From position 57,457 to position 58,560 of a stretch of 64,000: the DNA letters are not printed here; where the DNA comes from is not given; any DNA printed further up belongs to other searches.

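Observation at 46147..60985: Uncharacterised ~15-kb catabolic locus combining TonB-dependent uptake, ATP-dependent hydantoinase/oxoprolinase, cysteine hydrolase, CoA-transferase + lyase, racemase-like, NTF2 pair and a PLP enzyme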

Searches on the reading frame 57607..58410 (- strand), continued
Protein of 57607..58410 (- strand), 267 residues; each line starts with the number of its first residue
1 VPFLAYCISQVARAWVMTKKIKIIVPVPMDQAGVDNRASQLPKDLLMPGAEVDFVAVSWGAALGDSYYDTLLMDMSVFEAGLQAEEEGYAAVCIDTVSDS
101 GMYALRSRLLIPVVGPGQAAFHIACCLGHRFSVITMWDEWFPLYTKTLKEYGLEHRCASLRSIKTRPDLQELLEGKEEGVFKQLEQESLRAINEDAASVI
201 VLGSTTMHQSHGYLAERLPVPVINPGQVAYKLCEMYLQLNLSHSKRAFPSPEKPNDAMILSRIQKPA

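Call 19: search_protein_families(library=pfam, proteins=[L025:1116-2495:+, L025:2492-3697:+, L025:3694-4521:+, L025:4478-5584:+, L025:5607-6299:+, L025:6296-7576:+, L025:7530-9737:+, L025:11262-13379:+, L025:13437-15515:+, L025:17858-18904:+], max_evalue=0.00001)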
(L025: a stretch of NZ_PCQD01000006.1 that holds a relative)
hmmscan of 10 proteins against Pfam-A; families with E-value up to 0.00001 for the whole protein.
L025:1116-2495:+ (459 aa): 2 families
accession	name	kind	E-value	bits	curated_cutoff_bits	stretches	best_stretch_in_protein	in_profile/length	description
PF03972.19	MmgE_PrpD_N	-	1.7e-70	237.5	32.1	1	7-248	2-242/244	MmgE/PrpD N-terminal domain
PF19305.4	MmgE_PrpD_C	-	7.6e-47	159.8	32.1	1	268-439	1-172/173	MmgE/PrpD C-terminal domain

L025:2492-3697:+ (401 aa): 1 family
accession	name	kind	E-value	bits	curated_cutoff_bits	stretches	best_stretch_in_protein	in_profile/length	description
PF02515.22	CoA_transf_3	-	2.2e-104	349.9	23.3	1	11-378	1-366/366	CoA-transferase family III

L025:3694-4521:+ (275 aa): 2 families
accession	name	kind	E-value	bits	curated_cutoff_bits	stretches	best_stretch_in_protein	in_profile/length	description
PF03328.21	HpcH_HpaI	-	1.8e-31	109.6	25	1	7-214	1-221/221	HpcH/HpaI aldolase/citrate lyase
PF15617.12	C-C_Bond_Lyase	-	5.2e-15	55.8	28.4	2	9-110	10-122/320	C-C_Bond_Lyase of the TIM-Barrel fold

L025:4478-5584:+ (368 aa): 1 family
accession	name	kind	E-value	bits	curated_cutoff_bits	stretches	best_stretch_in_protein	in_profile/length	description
PF03480.18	DctP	-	5.4e-109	364.4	23.4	1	70-352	1-284/286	Bacterial extracellular solute-binding protein, family 7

L025:5607-6299:+ (230 aa): 1 family
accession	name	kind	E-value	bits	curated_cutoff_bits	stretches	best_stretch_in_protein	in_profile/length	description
PF04290.18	DctQ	-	1.6e-21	77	28.3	1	86-204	17-131/132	Tripartite ATP-independent periplasmic transporters, DctQ component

L025:6296-7576:+ (426 aa): 1 family
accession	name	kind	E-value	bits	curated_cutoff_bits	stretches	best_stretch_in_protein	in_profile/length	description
PF06808.19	DctM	-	5e-127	424.6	23.8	1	7-416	1-413/413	Tripartite ATP-independent periplasmic transporter, DctM component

L025:7530-9737:+ (735 aa): 3 families
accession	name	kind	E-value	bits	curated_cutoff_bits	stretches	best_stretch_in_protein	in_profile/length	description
PF00135.34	COesterase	-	1.4e-90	305.2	27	2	273-584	2-317/515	Carboxylesterase family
PF20434.5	BD-FAE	-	1.1e-07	32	26.8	1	353-464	1-100/215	BD-FAE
PF07859.19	Abhydrolase_3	-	3.4e-07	30.7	25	1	369-465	1-83/210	alpha/beta hydrolase fold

L025:11262-13379:+ (705 aa): 9 families
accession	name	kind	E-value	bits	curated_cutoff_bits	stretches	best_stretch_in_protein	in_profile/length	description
PF00724.26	Oxidored_FMN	-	6.3e-70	236.6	27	1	15-354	2-342/342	NADH:flavin oxidoreductase / NADH oxidase family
PF07992.20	Pyr_redox_2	-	2e-19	70.6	26.1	1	404-644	4-248/291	Pyridine nucleotide-disulphide oxidoreductase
PF00070.33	Pyr_redox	-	1.6e-10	41.8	22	1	403-473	2-61/82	Pyridine nucleotide-disulphide oxidoreductase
PF00890.30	FAD_binding_2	-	1e-09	38.6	20.4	1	404-442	3-41/414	FAD binding domain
PF13450.12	NAD_binding_8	-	4.1e-09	37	21.9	1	405-439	1-35/68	NAD(P)-binding Rossmann-like domain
PF12831.13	FAD_oxidored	-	1.5e-08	34.9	27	1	404-439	3-38/416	FAD dependent oxidoreductase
PF22620.2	OYE-like_second_a-b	-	6.5e-08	33.1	25.5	1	524-618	5-98/128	OYE-like second alpha/beta domain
PF01266.30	DAO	-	8.8e-08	32.5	27.9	1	403-449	2-49/353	FAD dependent oxidoreductase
PF03486.20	HI0933_like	-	4.2e-07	30.1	50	1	404-440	4-40/244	HI0933-like protein Rossmann domain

L025:13437-15515:+ (692 aa): 9 families
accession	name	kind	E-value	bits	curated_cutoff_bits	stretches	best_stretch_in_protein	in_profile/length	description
PF00724.26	Oxidored_FMN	-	6.4e-69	233.2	27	1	9-344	2-342/342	NADH:flavin oxidoreductase / NADH oxidase family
PF13450.12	NAD_binding_8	-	7.7e-10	39.4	21.9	1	395-432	1-38/68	NAD(P)-binding Rossmann-like domain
PF07992.20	Pyr_redox_2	-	9.5e-10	38.8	26.1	1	392-635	2-249/291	Pyridine nucleotide-disulphide oxidoreductase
PF22620.2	OYE-like_second_a-b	-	1.4e-09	38.5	25.5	1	510-606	1-96/128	OYE-like second alpha/beta domain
PF00070.33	Pyr_redox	-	5.7e-07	30.4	22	0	392-426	1-35/82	Pyridine nucleotide-disulphide oxidoreductase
PF00890.30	FAD_binding_2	-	6.4e-07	29.4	20.4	1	394-428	3-37/414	FAD binding domain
PF12831.13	FAD_oxidored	-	7.6e-07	29.2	27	1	394-429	3-38/416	FAD dependent oxidoreductase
PF03486.20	HI0933_like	-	1.5e-06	28.3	50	1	393-428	3-38/244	HI0933-like protein Rossmann domain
PF01266.30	DAO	-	4.3e-06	26.9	27.9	0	393-428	2-38/353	FAD dependent oxidoreductase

L025:17858-18904:+ (348 aa): 3 families
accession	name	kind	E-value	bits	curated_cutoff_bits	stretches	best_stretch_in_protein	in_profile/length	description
PF14870.12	PSII_BNR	-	1e-16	61.5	27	1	180-306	6-140/303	Photosynthesis system II assembly factor YCF48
PF02012.26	BNR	-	3.1e-06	26.8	27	0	254-264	1-11/12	BNR/Asp-box repeat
PF19755.4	DUF6242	-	4.7e-06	27.1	29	0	140-224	130-217/217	Domain of unknown function (DUF6242)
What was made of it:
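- On Itaconate degradation cluster (Ict/Ich/Ccl): Such genes lie beside the trio only in Pseudomonas (call 19).
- An itaconate-type CoA-transferase/HpcH-lyase/TRAP cluster (call 19).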

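Call 20: search_protein_families(library=pfam, proteins=[L020:9145-9918:-, L020:7690-8514:-, L020:8511-8927:-, L020:6535-7296:+, L020:11574-13103:-, L020:13727-15148:-, L020:16133-17752:+, L020:17809-18795:+, L020:18838-19728:+, L020:19858-20616:+], max_evalue=0.00001)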
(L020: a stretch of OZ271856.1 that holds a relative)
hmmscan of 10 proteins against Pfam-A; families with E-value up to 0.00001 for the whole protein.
L020:9145-9918:- (257 aa): 2 families
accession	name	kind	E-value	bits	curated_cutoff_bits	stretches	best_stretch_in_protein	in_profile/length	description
PF00378.25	ECH_1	-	8.6e-40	137.1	27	1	10-204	4-199/251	Enoyl-CoA hydratase/isomerase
PF16113.10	ECH_2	-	2.6e-16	60.5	27.2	1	13-192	2-185/335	Enoyl-CoA hydratase/isomerase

L020:7690-8514:- (274 aa): 1 family
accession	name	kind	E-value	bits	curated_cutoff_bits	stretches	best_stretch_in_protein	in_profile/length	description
PF00581.25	Rhodanese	-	8e-30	103.7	22.2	2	11-129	2-101/102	Rhodanese-like domain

L020:8511-8927:- (138 aa): 0 families

L020:6535-7296:+ (253 aa): 1 family
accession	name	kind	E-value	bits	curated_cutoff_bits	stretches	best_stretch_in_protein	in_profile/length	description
PF00849.27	PseudoU_synth_2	-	1.6e-29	103.5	26.8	1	57-203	1-151/152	RNA pseudouridylate synthase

L020:11574-13103:- (509 aa): 1 family
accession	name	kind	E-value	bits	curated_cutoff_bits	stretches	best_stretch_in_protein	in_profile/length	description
PF01019.26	G_glu_transpept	-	7.8e-79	266.3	27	1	21-504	2-512/512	Gamma-glutamyltranspeptidase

L020:13727-15148:- (473 aa): 2 families
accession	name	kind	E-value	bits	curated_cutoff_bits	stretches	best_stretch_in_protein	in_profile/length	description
PF03209.21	PUCC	-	2.9e-149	497.9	21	1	55-455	1-398/401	PUCC protein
PF07690.21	MFS_1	-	3.6e-22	79.2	33.4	2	145-407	87-346/347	Major Facilitator Superfamily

L020:16133-17752:+ (539 aa): 1 family
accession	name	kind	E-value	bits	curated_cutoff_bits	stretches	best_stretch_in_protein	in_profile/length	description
PF20311.3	DUF6607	-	6.4e-71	239.4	27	1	244-535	13-292/296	Family of unknown function (DUF6607)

L020:17809-18795:+ (328 aa): 1 family
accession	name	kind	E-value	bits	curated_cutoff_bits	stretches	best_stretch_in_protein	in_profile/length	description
PF00454.33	PI3_PI4_kinase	-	1.3e-06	28.9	27.1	1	178-237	132-175/241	Phosphatidylinositol 3- and 4-kinase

L020:18838-19728:+ (296 aa): 1 family
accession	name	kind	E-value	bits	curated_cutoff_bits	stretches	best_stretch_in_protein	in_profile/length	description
PF20628.3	Dyp_perox_C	-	1.4e-40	139.2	20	1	130-285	3-164/166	Dyp-type peroxidase, C-terminal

L020:19858-20616:+ (252 aa): 1 family
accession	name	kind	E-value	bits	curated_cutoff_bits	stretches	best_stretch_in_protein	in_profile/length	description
PF03358.20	FMN_red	-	4.8e-10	39.7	24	1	25-175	3-142/152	NADPH-dependent FMN reductase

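Call 29: search_protein_families(library=pfam, proteins=[L078:2246-3061:-, L078:1436-2236:+, L036:1370-2908:-, L005:5748-7349:+, L014:5246-6037:+, L014:6067-7389:+, L078:14210-15490:-, L078:15491-16435:-, L006:11614-12681:-, L018:16425-17381:+], max_evalue=0.00001)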
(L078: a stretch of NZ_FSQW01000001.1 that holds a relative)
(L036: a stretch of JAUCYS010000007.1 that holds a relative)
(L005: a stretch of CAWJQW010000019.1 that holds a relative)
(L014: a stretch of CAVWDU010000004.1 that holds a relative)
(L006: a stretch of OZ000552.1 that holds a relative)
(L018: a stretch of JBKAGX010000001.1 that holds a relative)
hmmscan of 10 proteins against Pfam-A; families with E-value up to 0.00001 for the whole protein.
L078:2246-3061:- (271 aa): 3 families
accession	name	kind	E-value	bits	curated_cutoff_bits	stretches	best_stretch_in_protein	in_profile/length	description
PF13561.12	adh_short_C2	-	1.7e-54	185.3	27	1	32-270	1-234/236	Enoyl-(Acyl carrier protein) reductase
PF00106.31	adh_short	-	2.1e-50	171.4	26.6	1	26-214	1-188/195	short chain dehydrogenase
PF08659.16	KR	-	4.6e-10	40.1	22.6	1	28-190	3-163/180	KR domain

L078:1436-2236:+ (266 aa): 4 families
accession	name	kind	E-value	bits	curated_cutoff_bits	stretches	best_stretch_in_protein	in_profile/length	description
PF00106.31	adh_short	-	1.8e-47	161.8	26.6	1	21-216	2-192/195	short chain dehydrogenase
PF13561.12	adh_short_C2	-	3.5e-46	158.1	27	1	26-263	1-234/236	Enoyl-(Acyl carrier protein) reductase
PF08659.16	KR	-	1.7e-12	48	22.6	1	21-205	2-177/180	KR domain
PF01370.27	Epimerase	-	3e-07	30.5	20.9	1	22-200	1-169/240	NAD dependent epimerase/dehydratase family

L036:1370-2908:- (512 aa): 1 family
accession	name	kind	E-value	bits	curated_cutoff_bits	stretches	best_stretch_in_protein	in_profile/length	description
PF00890.30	FAD_binding_2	-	5.1e-52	177.9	20.4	1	3-492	27-414/414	FAD binding domain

L005:5748-7349:+ (533 aa): 7 families
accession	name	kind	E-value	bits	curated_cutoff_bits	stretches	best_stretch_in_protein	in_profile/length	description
PF00158.32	Sigma54_activat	-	3.1e-63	212.9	20.2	1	214-379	3-167/168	Sigma-54 interaction domain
PF06506.16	PrpR_N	-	1.2e-26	93.7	29.1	1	30-191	2-159/167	Propionate catabolism activator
PF14532.12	Sigma54_activ_2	-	6e-18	65.8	25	1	215-384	3-138/138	Sigma-54 interaction domain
PF25601.1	AAA_lid_14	-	2.6e-15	56.5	27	1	385-446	1-60/87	AAA+ ATPase lid domain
PF02954.25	HTH_8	-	1e-11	44.8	22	1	479-519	1-41/42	Bacterial regulatory protein, Fis family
PF07728.20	AAA_5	-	1.5e-08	35.2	22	1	236-356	2-124/139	AAA domain (dynein-related subfamily)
PF13191.12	AAA_16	-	1.1e-07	32.9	32.6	1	211-330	1-121/167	AAA ATPase domain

L014:5246-6037:+ (263 aa): 2 families
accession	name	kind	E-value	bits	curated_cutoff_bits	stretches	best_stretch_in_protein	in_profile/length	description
PF07702.18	UTRA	-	2.2e-17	63.6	23.8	1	116-251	6-140/141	UTRA domain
PF00392.27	GntR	-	2.3e-15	56.5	27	1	30-90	4-64/64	Bacterial regulatory proteins, gntR family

L014:6067-7389:+ (440 aa): 1 family
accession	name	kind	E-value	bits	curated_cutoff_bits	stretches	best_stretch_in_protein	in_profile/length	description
PF01425.27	Amidase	-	1e-90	305.4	27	1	46-418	51-445/445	Amidase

L078:14210-15490:- (426 aa): 2 families
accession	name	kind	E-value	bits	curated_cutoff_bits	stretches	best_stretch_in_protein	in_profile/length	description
PF07690.21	MFS_1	-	9.2e-51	173.2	33.4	1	18-372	1-347/347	Major Facilitator Superfamily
PF00083.30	Sugar_tr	-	7e-09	35.5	22.3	1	66-187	63-190/452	Sugar (and other) transporter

L078:15491-16435:- (314 aa): 2 families
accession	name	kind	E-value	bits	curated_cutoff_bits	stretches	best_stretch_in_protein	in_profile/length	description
PF05368.20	NmrA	-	7.8e-27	95.1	27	1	2-292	4-297/298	NmrA-like family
PF13460.12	NAD_binding_10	-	4.1e-15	56.5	27.2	1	7-190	1-183/184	NAD(P)H-binding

L006:11614-12681:- (355 aa): 2 families
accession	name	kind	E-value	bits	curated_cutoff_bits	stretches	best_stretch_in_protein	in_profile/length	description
PF00581.25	Rhodanese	-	1.4e-16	61.2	22.2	1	259-348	2-101/102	Rhodanese-like domain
PF00753.33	Lactamase_B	-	9.3e-16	58.8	22.7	1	14-175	5-196/196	Metallo-beta-lactamase superfamily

L018:16425-17381:+ (318 aa): 3 families
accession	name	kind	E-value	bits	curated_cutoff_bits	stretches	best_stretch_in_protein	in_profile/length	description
PF13602.12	ADH_zinc_N_2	-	5.1e-22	79.7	27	1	189-313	1-134/134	Zinc-binding dehydrogenase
PF08240.17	ADH_N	-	3.7e-21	75.8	23.5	1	26-116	1-103/104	Alcohol dehydrogenase GroES-like domain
PF00107.32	ADH_zinc_N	-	2e-16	60.5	31.8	1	158-239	1-85/129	Zinc-binding dehydrogenase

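Call 35: search_protein_families(library=pfam, proteins=[L006:7727-8917:-, L006:8922-9776:-, L017:7733-9178:-, L015:7978-8826:-, L024:8714-9631:+, L033:8558-9592:-, L033:16121-17797:+, L029:14747-17155:+, L029:17167-18738:+, L029:18500-20020:+], max_evalue=0.00001)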
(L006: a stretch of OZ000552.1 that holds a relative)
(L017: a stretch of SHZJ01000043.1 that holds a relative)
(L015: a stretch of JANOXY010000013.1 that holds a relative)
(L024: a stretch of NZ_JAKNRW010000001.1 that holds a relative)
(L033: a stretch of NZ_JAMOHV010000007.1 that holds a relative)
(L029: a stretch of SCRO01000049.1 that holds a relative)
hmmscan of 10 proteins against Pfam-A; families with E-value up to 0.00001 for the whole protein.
L006:7727-8917:- (396 aa): 1 family
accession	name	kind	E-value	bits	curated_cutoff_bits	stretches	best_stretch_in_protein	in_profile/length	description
PF05762.20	VWA_CoxE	-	1.3e-06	28.4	26.4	0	187-274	10-100/222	VWA domain containing CoxE-like protein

L006:8922-9776:- (284 aa): 6 families
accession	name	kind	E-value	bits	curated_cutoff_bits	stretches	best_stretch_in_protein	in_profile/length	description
PF07728.20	AAA_5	-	3.9e-13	50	22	1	31-174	1-138/139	AAA domain (dynein-related subfamily)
PF00004.35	AAA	-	1.6e-12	48.4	21.2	1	32-182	1-129/131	ATPase family associated with various cellular activities (AAA)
PF07724.20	AAA_2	-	5.1e-08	33.6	27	1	33-166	7-128/166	AAA domain (Cdc48 subfamily)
PF13401.12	AAA_22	-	1.1e-07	32.7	27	1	31-138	7-108/130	AAA domain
PF00158.32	Sigma54_activat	-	8.2e-07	29.3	20.2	0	14-52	7-45/168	Sigma-54 interaction domain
PF13191.12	AAA_16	-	1e-06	29.8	32.6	1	18-129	12-150/167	AAA ATPase domain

L017:7733-9178:- (481 aa): 2 families
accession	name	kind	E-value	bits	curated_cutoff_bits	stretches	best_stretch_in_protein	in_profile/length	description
PF03972.19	MmgE_PrpD_N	-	1.5e-41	142.7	32.1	1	15-253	2-232/244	MmgE/PrpD N-terminal domain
PF19305.4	MmgE_PrpD_C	-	6.6e-18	65.5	32.1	1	284-451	1-171/173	MmgE/PrpD C-terminal domain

L015:7978-8826:- (282 aa): 3 families
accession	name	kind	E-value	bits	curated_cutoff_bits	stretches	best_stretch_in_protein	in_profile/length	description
PF00561.26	Abhydrolase_1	-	3.9e-17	63.2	25.8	1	22-118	4-100/245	alpha/beta hydrolase fold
PF12146.15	Hydrolase_4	-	3.4e-13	49.9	27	1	23-240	8-221/239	Serine aminopeptidase, S33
PF12697.13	Abhydrolase_6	-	4.9e-10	40.9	26.3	1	23-263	2-217/217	Alpha/beta hydrolase family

L024:8714-9631:+ (305 aa): 1 family
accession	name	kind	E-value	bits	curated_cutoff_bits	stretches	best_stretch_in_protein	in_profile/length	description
PF00892.27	EamA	-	1.1e-19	71.6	28.2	2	11-147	2-134/135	EamA-like transporter family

L033:8558-9592:- (344 aa): 1 family
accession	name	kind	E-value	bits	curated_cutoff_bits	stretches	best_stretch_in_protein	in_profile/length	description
PF03741.22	TerC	-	2.8e-53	180.7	27.8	1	91-298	2-176/178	Integral membrane protein TerC family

L033:16121-17797:+ (558 aa): 1 family
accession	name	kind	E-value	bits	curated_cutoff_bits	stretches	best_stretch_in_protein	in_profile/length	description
PF01565.28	FAD_binding_4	-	5.3e-36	123.8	26.4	1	75-213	3-138/139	FAD binding domain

L029:14747-17155:+ (802 aa): 1 family
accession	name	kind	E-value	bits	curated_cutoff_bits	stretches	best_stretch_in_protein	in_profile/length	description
PF03176.21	MMPL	-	1e-24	87.5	20.5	2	576-771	102-302/333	MMPL family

L029:17167-18738:+ (523 aa): 1 family
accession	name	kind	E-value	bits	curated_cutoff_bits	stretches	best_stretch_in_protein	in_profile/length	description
PF06980.17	DUF1302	-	2e-19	70.4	23.2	1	40-523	31-541/541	Protein of unknown function (DUF1302)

L029:18500-20020:+ (506 aa): 2 families
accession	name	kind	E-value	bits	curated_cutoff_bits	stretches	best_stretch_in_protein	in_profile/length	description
PF07044.18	DUF1329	-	1.4e-48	166.5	23.1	1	117-485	1-347/368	Protein of unknown function (DUF1329)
PF17131.11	LolA_like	-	1.9e-09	37.9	30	0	276-338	4-63/184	Outer membrane lipoprotein-sorting protein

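Call 55: find_encoding_contigs(protein=P0001, flank=10000, max_places=3)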
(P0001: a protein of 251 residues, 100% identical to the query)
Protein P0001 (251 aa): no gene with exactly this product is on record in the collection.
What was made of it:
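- Tried and rejected: The window's own racemase-like protein is not on record in the contig index (call 55), so the source sample is unknown.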

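Call 56: find_encoding_contigs(protein=P0003, flank=10000, max_places=2)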
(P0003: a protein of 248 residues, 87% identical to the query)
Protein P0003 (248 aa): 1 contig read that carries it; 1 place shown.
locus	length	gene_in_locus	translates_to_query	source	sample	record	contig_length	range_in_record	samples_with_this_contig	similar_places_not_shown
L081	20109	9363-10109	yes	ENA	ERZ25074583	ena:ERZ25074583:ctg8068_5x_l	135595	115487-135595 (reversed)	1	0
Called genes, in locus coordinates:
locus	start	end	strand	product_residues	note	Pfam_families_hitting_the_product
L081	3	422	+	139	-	?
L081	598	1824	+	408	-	PF00089:Trypsin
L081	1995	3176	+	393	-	PF00089:Trypsin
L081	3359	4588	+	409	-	PF00089:Trypsin (weak)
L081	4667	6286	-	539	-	PF02776:TPP_enzyme_N, PF00205:TPP_enzyme_M, PF02775:TPP_enzyme_C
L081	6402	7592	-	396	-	PF05762:VWA_CoxE (faint)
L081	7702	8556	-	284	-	PF00158:Sigma54_activat (faint), PF13191:AAA_16 (weak), PF13401:AAA_22 (weak), PF00004:AAA, PF07724:AAA_2, PF07728:AAA_5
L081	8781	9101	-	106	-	-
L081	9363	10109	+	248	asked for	PF01177:Asp_Glu_race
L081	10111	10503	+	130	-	PF13577:SnoaL_4 (weak), PF12680:SnoaL_2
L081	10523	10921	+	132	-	PF13577:SnoaL_4 (weak), PF12680:SnoaL_2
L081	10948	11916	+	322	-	PF08240:ADH_N, PF00107:ADH_zinc_N, PF13602:ADH_zinc_N_2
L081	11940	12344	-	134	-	PF00903:Glyoxalase, PF13468:Glyoxalase_3 (weak), PF13669:Glyoxalase_4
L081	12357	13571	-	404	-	PF02515:CoA_transf_3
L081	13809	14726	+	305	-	PF00682:HMGL-like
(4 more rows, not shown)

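Call 60: predict_structure(alignment_id=A1)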
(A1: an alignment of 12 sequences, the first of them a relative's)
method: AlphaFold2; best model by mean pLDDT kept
length: 251 residues; sequences in the alignment: 12
mean_pLDDT: 79.7   pTM: 0.73
mean pLDDT of the five models: 79.7, 78.5, 77.5, 77.5, 75.8
residues with pLDDT >= 90: 53; 70-90: 145; 50-70: 50; < 50: 3
segments of 3 or more residues with pLDDT < 50: 46-48
pLDDT, mean of each block of 10 residues (from residue 1): 83 82 81 87 58 76 92 89 77 85 59 83 79 81 85 62 85 96 80 81 89 84 82 72 70 57
secondary structure, 60 per line:
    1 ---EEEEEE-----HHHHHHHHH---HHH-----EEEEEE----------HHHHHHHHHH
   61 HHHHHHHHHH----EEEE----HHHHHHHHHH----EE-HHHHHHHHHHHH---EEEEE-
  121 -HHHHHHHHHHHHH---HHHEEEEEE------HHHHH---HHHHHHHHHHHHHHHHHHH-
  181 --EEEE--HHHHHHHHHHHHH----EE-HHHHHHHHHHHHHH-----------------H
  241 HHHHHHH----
elements in order: E4-9 H15-23 E35-40 H51-70 E75-78 H83-92 H100-111 E115-119 H122-134 E141-146 H153-157 H161-179 E183-186 H189-201 H209-222 H240-247
